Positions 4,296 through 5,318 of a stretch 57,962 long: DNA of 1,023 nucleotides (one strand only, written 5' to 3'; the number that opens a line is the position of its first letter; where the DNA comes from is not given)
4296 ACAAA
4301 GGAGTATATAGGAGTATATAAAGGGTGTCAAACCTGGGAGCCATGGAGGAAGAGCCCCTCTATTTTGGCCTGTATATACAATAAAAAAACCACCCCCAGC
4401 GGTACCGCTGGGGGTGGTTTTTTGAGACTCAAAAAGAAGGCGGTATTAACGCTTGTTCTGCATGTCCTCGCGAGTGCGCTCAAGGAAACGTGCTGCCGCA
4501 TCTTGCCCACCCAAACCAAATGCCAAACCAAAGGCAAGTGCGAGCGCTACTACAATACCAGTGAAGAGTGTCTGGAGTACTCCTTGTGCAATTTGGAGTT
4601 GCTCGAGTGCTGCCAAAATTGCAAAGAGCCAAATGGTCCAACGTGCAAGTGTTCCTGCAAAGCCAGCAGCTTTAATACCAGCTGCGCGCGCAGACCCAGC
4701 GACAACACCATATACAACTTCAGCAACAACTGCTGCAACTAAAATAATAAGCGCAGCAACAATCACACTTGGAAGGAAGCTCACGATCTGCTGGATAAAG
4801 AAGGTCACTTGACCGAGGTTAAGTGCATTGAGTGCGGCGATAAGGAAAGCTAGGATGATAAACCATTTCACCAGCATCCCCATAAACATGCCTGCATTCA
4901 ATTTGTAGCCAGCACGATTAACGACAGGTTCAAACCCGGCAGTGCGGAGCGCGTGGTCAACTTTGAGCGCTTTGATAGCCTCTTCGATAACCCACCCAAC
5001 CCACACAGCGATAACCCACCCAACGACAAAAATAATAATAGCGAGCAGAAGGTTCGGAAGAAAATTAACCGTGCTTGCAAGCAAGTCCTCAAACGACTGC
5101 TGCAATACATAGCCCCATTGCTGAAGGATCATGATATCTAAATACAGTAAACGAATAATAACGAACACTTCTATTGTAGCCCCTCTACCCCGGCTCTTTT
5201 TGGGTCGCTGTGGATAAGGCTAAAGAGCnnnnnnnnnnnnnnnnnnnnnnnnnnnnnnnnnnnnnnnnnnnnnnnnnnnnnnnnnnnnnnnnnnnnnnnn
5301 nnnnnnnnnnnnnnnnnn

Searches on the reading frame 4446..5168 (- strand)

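Call 9: search_protein_families(library=pfam, proteins=[window:4446-5168:-])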
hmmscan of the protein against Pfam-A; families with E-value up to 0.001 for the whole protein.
window:4446-5168:- (240 aa): 1 family
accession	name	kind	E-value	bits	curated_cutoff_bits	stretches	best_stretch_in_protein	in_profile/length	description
PF05552.17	MS_channel_1st_1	-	3.2e-15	56.2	22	2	25-71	2-48/50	Mechanosensitive ion channel, conserved TM helix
